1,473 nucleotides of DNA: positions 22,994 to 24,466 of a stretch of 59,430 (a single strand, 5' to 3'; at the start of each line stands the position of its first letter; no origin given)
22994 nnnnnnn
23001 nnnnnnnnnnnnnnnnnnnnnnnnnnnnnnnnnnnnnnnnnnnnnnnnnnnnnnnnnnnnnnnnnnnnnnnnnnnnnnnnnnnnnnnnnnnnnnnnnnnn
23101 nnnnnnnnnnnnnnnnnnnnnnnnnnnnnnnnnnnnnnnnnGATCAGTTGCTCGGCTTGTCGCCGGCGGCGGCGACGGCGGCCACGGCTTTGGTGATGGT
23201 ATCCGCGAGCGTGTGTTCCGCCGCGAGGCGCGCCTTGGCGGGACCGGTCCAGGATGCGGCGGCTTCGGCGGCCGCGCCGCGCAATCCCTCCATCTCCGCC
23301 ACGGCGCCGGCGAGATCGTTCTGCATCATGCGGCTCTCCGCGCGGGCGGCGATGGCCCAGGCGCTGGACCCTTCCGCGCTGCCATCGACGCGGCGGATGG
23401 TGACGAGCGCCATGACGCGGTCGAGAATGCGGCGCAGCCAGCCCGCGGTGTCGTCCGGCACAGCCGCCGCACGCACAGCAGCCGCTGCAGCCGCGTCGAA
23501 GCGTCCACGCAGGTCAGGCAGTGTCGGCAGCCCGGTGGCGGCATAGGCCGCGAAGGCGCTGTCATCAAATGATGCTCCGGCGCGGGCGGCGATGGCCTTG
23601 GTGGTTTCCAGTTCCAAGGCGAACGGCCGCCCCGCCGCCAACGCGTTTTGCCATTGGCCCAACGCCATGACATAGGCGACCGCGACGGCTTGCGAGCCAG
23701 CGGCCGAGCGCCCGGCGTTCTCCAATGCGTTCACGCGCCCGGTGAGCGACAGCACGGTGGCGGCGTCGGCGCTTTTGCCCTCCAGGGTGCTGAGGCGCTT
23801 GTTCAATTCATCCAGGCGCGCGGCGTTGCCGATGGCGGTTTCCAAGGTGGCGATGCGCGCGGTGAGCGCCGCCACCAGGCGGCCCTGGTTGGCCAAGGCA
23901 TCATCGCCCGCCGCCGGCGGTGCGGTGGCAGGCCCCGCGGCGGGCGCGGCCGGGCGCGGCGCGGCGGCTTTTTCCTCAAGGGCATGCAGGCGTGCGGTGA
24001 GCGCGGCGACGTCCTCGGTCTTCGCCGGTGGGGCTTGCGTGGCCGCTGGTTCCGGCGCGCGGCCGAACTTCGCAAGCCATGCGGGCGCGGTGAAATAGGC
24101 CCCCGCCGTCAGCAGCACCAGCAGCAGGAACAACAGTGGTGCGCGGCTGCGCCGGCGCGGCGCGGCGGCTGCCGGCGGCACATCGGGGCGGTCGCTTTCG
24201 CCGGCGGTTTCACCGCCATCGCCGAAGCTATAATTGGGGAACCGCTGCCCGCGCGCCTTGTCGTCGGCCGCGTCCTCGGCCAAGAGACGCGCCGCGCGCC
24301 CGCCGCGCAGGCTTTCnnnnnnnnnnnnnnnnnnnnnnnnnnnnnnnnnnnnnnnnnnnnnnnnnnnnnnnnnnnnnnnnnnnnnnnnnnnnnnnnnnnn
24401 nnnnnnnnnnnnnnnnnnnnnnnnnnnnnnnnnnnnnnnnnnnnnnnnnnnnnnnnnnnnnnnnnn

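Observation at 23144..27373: HemD fused in one ORF to a Mic60/mitofilin-like membrane protein through a ~660-residue E/R/A/K-rich segment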

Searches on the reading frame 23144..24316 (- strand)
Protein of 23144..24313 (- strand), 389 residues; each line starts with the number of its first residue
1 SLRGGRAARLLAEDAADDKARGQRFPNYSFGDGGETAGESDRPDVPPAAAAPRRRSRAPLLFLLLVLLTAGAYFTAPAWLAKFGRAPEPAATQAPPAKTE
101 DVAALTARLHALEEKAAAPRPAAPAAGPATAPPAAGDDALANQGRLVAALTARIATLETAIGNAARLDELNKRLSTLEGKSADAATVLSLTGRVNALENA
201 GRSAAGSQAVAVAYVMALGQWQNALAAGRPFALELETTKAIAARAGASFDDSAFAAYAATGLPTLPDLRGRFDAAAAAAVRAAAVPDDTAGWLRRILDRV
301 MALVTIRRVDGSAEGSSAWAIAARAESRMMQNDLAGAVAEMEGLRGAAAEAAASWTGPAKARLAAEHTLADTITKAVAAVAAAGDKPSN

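Call 10: find_homologous_proteins(query=window:23147-24157:-, max_evalue=0.00001)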
Query seq(337 aa) (337 aa): 62 proteins with E <= 0.00001 among 8000 candidates.
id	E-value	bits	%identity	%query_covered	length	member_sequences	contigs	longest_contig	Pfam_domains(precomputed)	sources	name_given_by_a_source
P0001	3.2e-152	525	81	100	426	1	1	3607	PF09731.15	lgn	-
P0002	5.3e-117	409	65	100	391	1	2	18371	PF09731.15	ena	-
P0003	6.9e-60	221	47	86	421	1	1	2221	PF09731.15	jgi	jgi:uroporphyrinogen-III synthase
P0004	2.1e-58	217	46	91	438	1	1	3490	PF09731.15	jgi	jgi:uroporphyrinogen-III synthase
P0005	1.5e-57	214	44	99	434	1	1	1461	PF09731.15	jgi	jgi:hypothetical protein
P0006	2.1e-57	213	48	69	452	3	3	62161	PF09731.15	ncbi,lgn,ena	-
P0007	4.3e-56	209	50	71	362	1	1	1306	PF09731.15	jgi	jgi:uroporphyrinogen-III synthase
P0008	5.0e-30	123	35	84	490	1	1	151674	PF09731.15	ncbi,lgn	-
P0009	1.3e-29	122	38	70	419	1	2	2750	PF09731.15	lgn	-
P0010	5.3e-20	91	92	15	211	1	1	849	PF00805.29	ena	-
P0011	9.3e-20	90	39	67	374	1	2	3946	PF09731.15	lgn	-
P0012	2.2e-19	89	46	47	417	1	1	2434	PF09731.15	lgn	-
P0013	8.3e-17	80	33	89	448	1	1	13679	-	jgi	jgi:hypothetical protein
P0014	2.8e-15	75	38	55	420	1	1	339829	PF09731.15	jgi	jgi:hypothetical protein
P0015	1.2e-14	73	40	61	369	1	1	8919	PF09731.15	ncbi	-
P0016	1.2e-14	73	35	85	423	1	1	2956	PF09731.15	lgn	-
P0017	2.8e-13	69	37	51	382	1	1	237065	PF09731.15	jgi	jgi:hypothetical protein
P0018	3.2e-12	65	33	69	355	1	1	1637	PF09731.15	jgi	-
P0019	3.3e-12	65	30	97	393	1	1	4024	PF09731.15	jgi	jgi:hypothetical protein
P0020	3.3e-12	65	30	66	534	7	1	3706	PF09731.15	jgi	jgi:hypothetical protein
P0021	4.0e-12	65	34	80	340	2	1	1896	PF10805.15,PF09731.15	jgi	-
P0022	5.1e-12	64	32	83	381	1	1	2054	PF09731.15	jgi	jgi:hypothetical protein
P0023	7.8e-12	64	48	37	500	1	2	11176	PF09731.15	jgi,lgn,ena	-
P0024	9.0e-12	64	40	50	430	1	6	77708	PF09731.15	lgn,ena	-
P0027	3.5e-11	62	33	66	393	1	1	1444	PF09731.15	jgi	jgi:hypothetical protein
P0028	6.8e-11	61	34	69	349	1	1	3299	PF09731.15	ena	-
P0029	1.9e-10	59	32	86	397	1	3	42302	PF09731.15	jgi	jgi:hypothetical protein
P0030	2.8e-10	59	36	65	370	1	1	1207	PF09731.15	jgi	jgi:hypothetical protein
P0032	5.0e-10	58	35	58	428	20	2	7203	PF09731.15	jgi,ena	-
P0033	8.2e-10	57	32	70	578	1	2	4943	PF09731.15,PF02602.21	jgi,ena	jgi:uroporphyrinogen-III synthase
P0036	1.7e-9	56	32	64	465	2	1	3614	PF09731.15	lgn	-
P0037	2.2e-9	56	31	84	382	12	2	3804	PF09731.15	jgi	-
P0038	2.9e-9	55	36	65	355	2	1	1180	PF09731.15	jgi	jgi:hypothetical protein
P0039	7.3e-9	54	31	64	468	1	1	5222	PF09731.15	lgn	-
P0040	2.1e-8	52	35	76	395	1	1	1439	PF09731.15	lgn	-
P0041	3.0e-8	52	39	65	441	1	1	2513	PF09731.15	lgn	-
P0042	3.5e-8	52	31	80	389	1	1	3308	PF09731.15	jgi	-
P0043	4.5e-8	51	34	47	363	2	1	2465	PF09731.15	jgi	jgi:hypothetical protein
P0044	4.9e-8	51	35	82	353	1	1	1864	PF09731.15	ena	-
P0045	7.6e-8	51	33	82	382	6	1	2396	PF20379.4,PF25526.2,PF09731.15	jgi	jgi:hypothetical protein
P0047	1.2e-7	50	33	60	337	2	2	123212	PF09731.15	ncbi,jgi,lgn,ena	-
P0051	1.8e-7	49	33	64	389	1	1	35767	PF10805.15,PF09731.15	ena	-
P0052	1.9e-7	49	35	74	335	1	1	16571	PF09731.15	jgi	jgi:hypothetical protein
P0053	2.5e-7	49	37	54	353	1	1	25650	PF09731.15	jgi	jgi:hypothetical protein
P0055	4.7e-7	48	28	72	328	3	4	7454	PF09731.15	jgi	jgi:hypothetical protein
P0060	4.4e-6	45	32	99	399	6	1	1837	PF10805.15,PF09731.15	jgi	jgi:hypothetical protein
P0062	5.4e-6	45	31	69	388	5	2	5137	PF09731.15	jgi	jgi:hypothetical protein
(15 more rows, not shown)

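Call 11: find_encoding_contigs(protein=P0002, flank=8000, max_places=3)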
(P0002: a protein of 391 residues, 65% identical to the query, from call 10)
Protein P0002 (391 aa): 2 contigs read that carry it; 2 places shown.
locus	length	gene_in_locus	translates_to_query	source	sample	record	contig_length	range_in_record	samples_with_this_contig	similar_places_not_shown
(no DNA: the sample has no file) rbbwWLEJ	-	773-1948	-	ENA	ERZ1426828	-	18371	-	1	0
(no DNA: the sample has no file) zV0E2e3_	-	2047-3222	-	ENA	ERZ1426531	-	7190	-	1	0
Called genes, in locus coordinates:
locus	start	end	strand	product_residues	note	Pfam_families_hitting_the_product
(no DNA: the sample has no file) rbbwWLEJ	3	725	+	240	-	?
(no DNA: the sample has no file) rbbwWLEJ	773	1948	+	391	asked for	PF09731:Mitofilin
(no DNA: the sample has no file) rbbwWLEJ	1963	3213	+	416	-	PF07219:HemY_N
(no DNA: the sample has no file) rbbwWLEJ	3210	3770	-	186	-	PF01427:Peptidase_M15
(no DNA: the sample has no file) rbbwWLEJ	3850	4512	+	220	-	PF00814:TsaD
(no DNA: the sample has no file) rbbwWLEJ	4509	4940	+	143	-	PF00583:Acetyltransf_1, PF13673:Acetyltransf_10, PF13508:Acetyltransf_7, PF08445:FR47 (weak)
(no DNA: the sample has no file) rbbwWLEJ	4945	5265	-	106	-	PF01206:TusA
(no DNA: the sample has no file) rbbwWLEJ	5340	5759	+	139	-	PF05443:ROS_MUCR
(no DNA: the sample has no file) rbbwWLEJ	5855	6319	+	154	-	PF05732:RepL (faint), PF01475:FUR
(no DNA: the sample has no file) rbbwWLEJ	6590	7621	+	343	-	PF13444:Acetyltransf_5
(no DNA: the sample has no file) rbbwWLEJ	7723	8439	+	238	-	PF01553:Acyltransferase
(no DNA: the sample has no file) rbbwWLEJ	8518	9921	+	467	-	PF00919:UPF0004, PF04055:Radical_SAM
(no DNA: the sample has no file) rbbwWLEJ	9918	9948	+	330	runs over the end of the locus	PF02562:PhoH, PF13245:AAA_19 (weak), PF13604:AAA_30 (weak)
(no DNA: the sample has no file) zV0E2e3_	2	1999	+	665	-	?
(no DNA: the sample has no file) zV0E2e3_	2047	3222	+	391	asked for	PF09731:Mitofilin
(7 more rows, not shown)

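Call 12: find_encoding_contigs(protein=P0001, flank=5000, max_places=3)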
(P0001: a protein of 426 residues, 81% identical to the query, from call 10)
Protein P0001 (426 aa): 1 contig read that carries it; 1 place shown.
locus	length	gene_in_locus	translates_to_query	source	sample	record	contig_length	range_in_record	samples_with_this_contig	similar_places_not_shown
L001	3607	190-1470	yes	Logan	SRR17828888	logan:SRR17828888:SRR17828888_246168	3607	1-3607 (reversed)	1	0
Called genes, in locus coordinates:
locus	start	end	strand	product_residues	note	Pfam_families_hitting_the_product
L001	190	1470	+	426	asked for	PF09731:Mitofilin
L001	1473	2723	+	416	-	PF07219:HemY_N, PF14559:TPR_19 (faint)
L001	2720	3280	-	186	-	PF01427:Peptidase_M15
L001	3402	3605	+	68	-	?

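Call 23: find_related_loci(query=A2, collection=genome_contigs, flank=10000)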
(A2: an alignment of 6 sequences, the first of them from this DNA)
Query A2 (387 aa) in genome_contigs; peptide patterns used: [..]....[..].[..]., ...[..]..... (x = any residue, [..] = any of these).
154 stretches matched a pattern; 22 encode a relative of the query (tblastn E <= 1e-3); 21 distinct loci.
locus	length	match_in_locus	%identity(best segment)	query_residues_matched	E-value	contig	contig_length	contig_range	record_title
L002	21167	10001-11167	79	1-387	1e-150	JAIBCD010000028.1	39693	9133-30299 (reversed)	MAG: Rhodospirillaceae bacterium isolate SSF9 NODE_18261_length_39693_cov_7.163929, whole genome shotgun sequence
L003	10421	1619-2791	64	1-387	2e-135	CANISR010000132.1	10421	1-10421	MAG: Candidatus Marinimicrobia bacterium isolate RH-15aug16-210 genome assembly, contig: RH-15aug16-C14995, whole genome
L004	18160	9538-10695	77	1-385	8e-159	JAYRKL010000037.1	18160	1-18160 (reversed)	MAG: Rhodospirillaceae bacterium isolate XM2_XAASGE1bin.15 NODE_1393_length_18160_cov_6.539844, whole genome shotgun seq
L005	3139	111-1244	44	3-380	1e-72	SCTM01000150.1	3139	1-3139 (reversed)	MAG: Rhodospirillaceae bacterium isolate FW301_bin.2 FW301_bin.2-28820, whole genome shotgun sequence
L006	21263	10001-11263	41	2-379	5e-69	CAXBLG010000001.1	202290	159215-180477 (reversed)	MAG TPA_asm: uncultured Rhodospirillaceae bacterium isolate ERR2762135_binner13_Refined_22 genome assembly, contig: ERZ3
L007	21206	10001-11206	46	2-373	7e-69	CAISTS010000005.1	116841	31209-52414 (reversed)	uncultured bacterium isolate ErkenSummer_bin-3013 genome assembly, contig: bin-3013:05/89, whole genome shotgun sequence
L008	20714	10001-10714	55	151-387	2e-68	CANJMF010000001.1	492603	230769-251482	MAG: Candidatus Marinimicrobia bacterium isolate RH-23may17-595 genome assembly, contig: RH-23may17-C27, whole genome sh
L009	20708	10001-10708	50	142-375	2e-63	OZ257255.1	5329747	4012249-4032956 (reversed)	MAG: Rhodospirillaceae bacterium isolate 33f73c23-9319-4729-b8dc-0acde0dde0e5 genome assembly, chromosome: 1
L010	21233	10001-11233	40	3-380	7e-62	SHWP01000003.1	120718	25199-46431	MAG: Rhodospirillaceae bacterium isolate Baikal-deep-G69 BACOMB-C342, whole genome shotgun sequence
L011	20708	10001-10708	48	142-375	2e-61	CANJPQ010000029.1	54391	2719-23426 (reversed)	MAG: Candidatus Marinimicrobia bacterium isolate RH-23may17-447 genome assembly, contig: RH-23may17-C4168, whole genome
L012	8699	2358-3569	40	2-380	2e-58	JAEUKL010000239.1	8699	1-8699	MAG: Rhodospirillaceae bacterium isolate new MAG-94 k141_2227923, whole genome shotgun sequence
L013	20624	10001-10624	57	142-353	2e-57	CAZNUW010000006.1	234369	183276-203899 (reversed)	MAG TPA_asm: uncultured Rhodobacterales bacterium isolate binchicken_co179_390 genome assembly, contig: NODE_223_length_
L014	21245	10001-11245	37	2-380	4e-57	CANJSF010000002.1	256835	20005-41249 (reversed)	MAG: Rhodospirillaceae bacterium isolate RH-23may17-353 genome assembly, contig: RH-23may17-C177, whole genome shotgun s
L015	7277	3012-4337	34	3-383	5e-55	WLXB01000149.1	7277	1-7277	MAG: Alphaproteobacteria bacterium isolate s3_metabat2_60 NODE_5319_length_7277_cov_4.210490, whole genome shotgun seque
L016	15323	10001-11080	42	2-353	2e-54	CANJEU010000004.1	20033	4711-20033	MAG: Candidatus Marinimicrobia bacterium isolate RH-23may17-1018 genome assembly, contig: RH-23may17-C19807, whole genom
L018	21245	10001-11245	38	2-386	1e-50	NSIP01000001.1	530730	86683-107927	MAG: Rhodospirillaceae bacterium isolate Baikal-G1 Rhodospirillaceae-Baikal-G1-C1, whole genome shotgun sequence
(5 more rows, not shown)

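Call 41: search_protein_representatives(protein=window:23144-24313:-)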
Query: 389 residues. Proteins with E-value up to 0.001 (for the whole library): 3666; up to 1e-10: 1221; up to 1e-30: 44. The best 150 are listed.
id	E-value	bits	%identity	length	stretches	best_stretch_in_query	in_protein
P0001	3.9e-177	605.5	83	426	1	1-389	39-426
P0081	8.6e-76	272.3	50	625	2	8-383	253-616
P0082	7.3e-74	265.9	48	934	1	3-385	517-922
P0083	1.2e-73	265.2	51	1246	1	3-388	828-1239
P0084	2.5e-71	257.6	51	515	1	3-383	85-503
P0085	1.2e-70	255.4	49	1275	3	105-387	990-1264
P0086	1.2e-70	255.4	49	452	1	3-385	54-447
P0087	1.3e-69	252.0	50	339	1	80-388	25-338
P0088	4.7e-68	246.8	43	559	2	138-384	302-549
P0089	2.3e-67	244.5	48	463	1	4-385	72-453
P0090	1.5e-66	241.8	46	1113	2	83-382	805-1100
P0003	6.3e-66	239.8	48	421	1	3-388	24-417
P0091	8.8e-63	229.5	46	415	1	5-384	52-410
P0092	2.4e-61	224.8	46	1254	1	4-379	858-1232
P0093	1.9e-60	221.8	47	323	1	89-384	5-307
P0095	1.3e-56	209.2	46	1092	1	4-382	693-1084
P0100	4.6e-49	184.4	46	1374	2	88-382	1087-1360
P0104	1.6e-47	179.3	47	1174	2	85-383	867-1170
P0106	1.2e-45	173.2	41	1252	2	100-383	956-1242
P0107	2.1e-44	169.0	45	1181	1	3-383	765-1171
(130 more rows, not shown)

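Call 59: predict_structure(alignment_id=A4)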
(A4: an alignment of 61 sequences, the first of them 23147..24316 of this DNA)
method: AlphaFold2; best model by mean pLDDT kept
length: 390 residues; sequences in the alignment: 61
mean_pLDDT: 78.6   pTM: 0.54
mean pLDDT of the five models: 78.6, 77.2, 76.9, 76.7, 76.6
residues with pLDDT >= 90: 158; 70-90: 111; 50-70: 77; < 50: 44
segments of 3 or more residues with pLDDT < 50: 29-37, 39-45, 90-94, 122-128, 130-137
pLDDT, mean of each block of 10 residues (from residue 1): 58 72 55 47 52 54 85 70 54 50 76 75 48 49 78 74 60 75 80 90 92 96 98 98 95 97 98 96 90 87 74 84 96 97 97 98 98 95 79
secondary structure, 60 per line:
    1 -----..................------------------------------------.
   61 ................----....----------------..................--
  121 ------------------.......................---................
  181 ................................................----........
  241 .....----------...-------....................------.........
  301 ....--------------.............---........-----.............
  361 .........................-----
elements in order: H6-23 H60-76 H81-84 H101-118 H139-161 H165-228 H233-245 H266-285 H292-304 H319-331 H335-342 H348-385

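Call 63: fold_search(model_id=the predicted structure, library=pdb)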
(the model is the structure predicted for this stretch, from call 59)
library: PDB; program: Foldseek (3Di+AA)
matches with E <= 10: 175; with E <= 0.001: 0
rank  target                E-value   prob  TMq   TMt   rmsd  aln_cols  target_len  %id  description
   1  9hfd                  3.5e-01  0.09  0.09  0.15  19.4       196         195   13  Crystal structure of human TRF1 TRFH domain in complex with compound 9 (released 2025-11-26)
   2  9hhk                  4.1e-01  0.10  0.09  0.16  19.7       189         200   14  Crystal structure of human TRF1 TRFH domain in complex with compound 2 (released 2025-12-03)
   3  9hf7                  4.3e-01  0.16  0.13  0.21  19.9       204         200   12  Crystal structure of human TRF1 TRFH domain in complex with compound 3 (released 2025-11-26)
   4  9hf8                  4.8e-01  0.08  0.09  0.15  20.2       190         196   14  Crystal structure of human TRF1 TRFH domain in complex with compound 4 (released 2025-11-26)
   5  9hf4                  5.0e-01  0.15  0.11  0.19  20.5       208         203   10  Crystal structure of human TRF1 TRFH domain in complex with compound 32 (released 2025-11-26)
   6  9hcq                  6.9e-01  0.13  0.12  0.19  19.6       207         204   10  Crystal structure of human TRF1 TRFH domain in complex with compound 47 (released 2025-11-19)
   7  9hd3                  6.9e-01  0.11  0.11  0.18  19.6       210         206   10  Crystal structure of human TRF1 TRFH domain in complex with compound 27 (released 2025-11-19)
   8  9hf9                  7.2e-01  0.08  0.09  0.15  19.4       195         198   13  Crystal structure of human TRF1 TRFH domain in complex with compound 5 (released 2025-11-26)
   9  3bqo_A                7.6e-01  0.11  0.12  0.19  19.3       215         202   12  Crystal Structure of TRF1 TRFH domain and TIN2 peptide complex (released 2008-02-19)
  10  9hcu                  8.0e-01  0.11  0.12  0.19  19.4       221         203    8  Crystal structure of human TRF1 TRFH domain in complex with compound 51 (released 2025-11-19)
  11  2lqg_MODEL_1_A        8.4e-01  0.12  0.11  0.22  13.8       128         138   23  Solution Structure of the R4 domain of talin (released 2013-02-13)
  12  9hfg                  8.4e-01  0.07  0.10  0.16  19.3       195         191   12  Crystal structure of human TRF1 TRFH domain in complex with compound 14 (released 2025-11-26)
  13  9hfc                  8.4e-01  0.06  0.09  0.15  19.6       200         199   11  Crystal structure of human TRF1 TRFH domain in complex with compound 8 (released 2025-11-26)
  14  9hcm                  8.9e-01  0.09  0.11  0.17  19.3       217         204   10  Crystal structure of human TRF1 TRFH domain in complex with compound 45 (released 2025-11-19)
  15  9hfb                  8.9e-01  0.07  0.09  0.16  19.3       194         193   12  Crystal structure of human TRF1 TRFH domain in complex with compound 7 (released 2025-11-26)
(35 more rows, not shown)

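Call 64: search_solved_structures(query=A4, max_evalue=1)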
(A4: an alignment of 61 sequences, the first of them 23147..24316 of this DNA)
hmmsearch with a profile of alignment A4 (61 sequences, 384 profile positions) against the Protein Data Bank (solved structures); distinct sequences matched with E-value up to 1: 142 (the best 60 are shown).
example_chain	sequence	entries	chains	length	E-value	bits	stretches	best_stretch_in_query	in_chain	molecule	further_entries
9rgw_A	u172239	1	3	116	3.6e-09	39.7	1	67-176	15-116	sc-apCC3-CW2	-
9rgy_A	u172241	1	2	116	4.2e-09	39.5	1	88-176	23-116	sc-apCC3-CW-0NTT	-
9rgv_A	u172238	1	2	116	7.6e-09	38.6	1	67-176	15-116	sc-apCC3-CW1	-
7pv1_A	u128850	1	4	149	9.9e-09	38.3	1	293-354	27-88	MICOS complex subunit MIC60 fused to MIC19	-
8gi0_F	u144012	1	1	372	2.2e-07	33.8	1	22-192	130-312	Peroxisomal membrane protein PEX14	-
9rgx_A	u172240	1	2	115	1.1e-06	31.5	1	67-176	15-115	sc-apCC3-ACW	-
9rgz_A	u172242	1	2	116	2.4e-06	30.4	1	77-176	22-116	sc-apCC3-CW-2NTT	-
9tlt_A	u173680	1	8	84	1.2e-05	28.1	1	111-185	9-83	Sc-apCC-2-KLHL20-4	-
9tls_A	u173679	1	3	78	2.5e-05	27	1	111-178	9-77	Sc-apCC-2-KLHL20-3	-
6ds9_A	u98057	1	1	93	3.6e-05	26.5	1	92-177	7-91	de novo designed three helix bundle GRa3D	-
8qox_B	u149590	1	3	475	4e-05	26.4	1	79-181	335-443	Conserved membrane protein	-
6gap_A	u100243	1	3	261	5.3e-05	26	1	65-185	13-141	Outer capsid protein sigma-1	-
6gao_A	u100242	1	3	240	6.3e-05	25.7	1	93-185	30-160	Outer capsid protein sigma-1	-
6gaj_A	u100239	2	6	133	0.00014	24.5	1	89-174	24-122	Outer capsid protein sigma-1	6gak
9r1o_A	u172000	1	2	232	0.00017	24.3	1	93-180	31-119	sc-apCC-6-DPH-NR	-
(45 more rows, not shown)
